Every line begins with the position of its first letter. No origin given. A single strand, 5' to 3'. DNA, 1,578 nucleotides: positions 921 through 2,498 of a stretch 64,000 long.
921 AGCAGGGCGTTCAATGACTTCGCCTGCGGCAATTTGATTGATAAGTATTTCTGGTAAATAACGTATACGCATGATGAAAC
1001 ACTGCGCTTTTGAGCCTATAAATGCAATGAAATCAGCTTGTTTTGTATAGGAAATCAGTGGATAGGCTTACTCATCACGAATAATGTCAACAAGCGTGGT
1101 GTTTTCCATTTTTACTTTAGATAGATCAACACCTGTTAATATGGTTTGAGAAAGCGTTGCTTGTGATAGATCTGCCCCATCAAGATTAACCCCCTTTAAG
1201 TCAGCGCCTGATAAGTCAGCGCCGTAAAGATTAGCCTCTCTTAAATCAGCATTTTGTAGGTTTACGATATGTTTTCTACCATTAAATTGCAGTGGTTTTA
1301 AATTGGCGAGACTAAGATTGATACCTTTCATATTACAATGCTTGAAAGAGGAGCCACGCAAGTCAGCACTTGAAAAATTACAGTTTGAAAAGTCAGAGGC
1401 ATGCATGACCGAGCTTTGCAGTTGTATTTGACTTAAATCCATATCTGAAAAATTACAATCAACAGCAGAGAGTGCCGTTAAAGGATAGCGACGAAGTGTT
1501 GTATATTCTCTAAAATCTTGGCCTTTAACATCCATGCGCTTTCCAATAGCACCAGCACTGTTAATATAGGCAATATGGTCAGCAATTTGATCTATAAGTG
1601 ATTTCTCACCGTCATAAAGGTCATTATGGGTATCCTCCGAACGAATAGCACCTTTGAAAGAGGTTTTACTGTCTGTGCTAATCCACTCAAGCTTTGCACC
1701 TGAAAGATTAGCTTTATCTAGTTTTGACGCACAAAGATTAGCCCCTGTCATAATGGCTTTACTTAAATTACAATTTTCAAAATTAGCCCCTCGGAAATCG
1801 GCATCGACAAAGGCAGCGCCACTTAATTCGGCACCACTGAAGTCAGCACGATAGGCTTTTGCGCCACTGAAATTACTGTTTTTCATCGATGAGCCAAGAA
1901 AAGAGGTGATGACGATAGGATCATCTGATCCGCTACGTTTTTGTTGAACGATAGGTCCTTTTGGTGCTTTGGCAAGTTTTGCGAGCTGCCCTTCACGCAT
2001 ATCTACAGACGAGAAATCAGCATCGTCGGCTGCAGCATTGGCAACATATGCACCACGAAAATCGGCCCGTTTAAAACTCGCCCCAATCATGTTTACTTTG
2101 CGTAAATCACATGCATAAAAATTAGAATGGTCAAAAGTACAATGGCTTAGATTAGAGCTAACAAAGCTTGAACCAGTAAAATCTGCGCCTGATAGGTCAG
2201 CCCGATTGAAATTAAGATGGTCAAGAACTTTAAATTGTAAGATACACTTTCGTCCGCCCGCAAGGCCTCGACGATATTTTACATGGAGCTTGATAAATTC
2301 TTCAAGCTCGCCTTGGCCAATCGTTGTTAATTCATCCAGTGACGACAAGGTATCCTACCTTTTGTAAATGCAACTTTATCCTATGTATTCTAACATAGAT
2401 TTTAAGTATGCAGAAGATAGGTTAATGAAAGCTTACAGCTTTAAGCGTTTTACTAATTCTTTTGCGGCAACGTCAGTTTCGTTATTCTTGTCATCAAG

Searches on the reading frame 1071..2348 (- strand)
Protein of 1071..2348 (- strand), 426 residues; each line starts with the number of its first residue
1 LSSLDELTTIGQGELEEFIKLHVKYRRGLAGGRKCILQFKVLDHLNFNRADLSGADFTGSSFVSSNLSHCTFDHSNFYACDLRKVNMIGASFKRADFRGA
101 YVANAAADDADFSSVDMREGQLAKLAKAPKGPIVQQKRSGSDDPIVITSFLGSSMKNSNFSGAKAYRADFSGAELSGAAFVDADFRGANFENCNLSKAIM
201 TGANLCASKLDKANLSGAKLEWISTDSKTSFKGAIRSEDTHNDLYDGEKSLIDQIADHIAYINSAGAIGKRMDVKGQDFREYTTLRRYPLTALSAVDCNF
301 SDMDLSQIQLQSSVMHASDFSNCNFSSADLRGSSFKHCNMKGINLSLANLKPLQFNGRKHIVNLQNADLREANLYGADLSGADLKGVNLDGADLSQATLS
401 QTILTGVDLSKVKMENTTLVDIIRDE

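Call 73: search_protein_families(library=pfam, alignment_id=A5, max_evalue=1e-8)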
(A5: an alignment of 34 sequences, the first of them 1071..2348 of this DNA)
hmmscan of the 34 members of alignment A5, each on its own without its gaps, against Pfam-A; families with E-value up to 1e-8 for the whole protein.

A. member 1, window:1071-2348:- (426 aa): 4 families
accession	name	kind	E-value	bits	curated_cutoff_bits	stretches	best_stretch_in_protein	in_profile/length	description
PF00805.28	Pentapeptide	-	1.2e-57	191.4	20.2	4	154-192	2-40/40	Pentapeptide repeats (8 copies)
PF13599.13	Pentapeptide_4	-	9.4e-40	135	38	2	298-357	11-70/78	Pentapeptide repeat region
PF13576.12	Pentapeptide_3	-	4.2e-30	104.1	27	0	157-198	3-47/48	Pentapeptide repeats (9 copies)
PF23894.2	LD_SV2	-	3.7e-09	37.3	29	0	56-112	26-82/92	SV2A/B/C luminal domain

B. families by the number of members that match (of 34 scanned): 49 families (the first 25 are shown)
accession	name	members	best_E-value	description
PF05193.26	Peptidase_M16_C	2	3.5e-31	Peptidase M16 inactive domain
PF00924.24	MS_channel_2nd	2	5.2e-21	Mechanosensitive ion channel, beta-domain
PF21082.3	MS_channel_3rd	2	1.1e-19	Mechanosensitive ion channel MscS, C-terminal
PF00709.27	Adenylsucc_synt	1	5.8e-181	Adenylosuccinate synthetase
PF00342.24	PGI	1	9.6e-172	Phosphoglucose isomerase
PF00133.28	tRNA-synt_1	1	1.6e-134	tRNA synthetases class I (I, L, M and V)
PF01432.26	Peptidase_M3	1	7.6e-130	Peptidase family M3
PF01434.24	Peptidase_M41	1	1.6e-71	Peptidase family M41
PF00805.28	Pentapeptide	1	1.2e-57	Pentapeptide repeats (8 copies)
PF01171.26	ATP_bind_3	1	2.9e-55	PP-loop family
PF00004.35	AAA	1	2.6e-47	ATPase family associated with various cellular activities (AAA)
PF02878.22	PGM_PMM_I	1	6.9e-45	Phosphoglucomutase/phosphomannomutase, alpha/beta/alpha domain I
PF08443.16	RimK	1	7.1e-42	RimK-like ATP-grasp domain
PF13599.13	Pentapeptide_4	1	9.4e-40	Pentapeptide repeat region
PF02880.22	PGM_PMM_III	1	2.2e-36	Phosphoglucomutase/phosphomannomutase, alpha/beta/alpha domain III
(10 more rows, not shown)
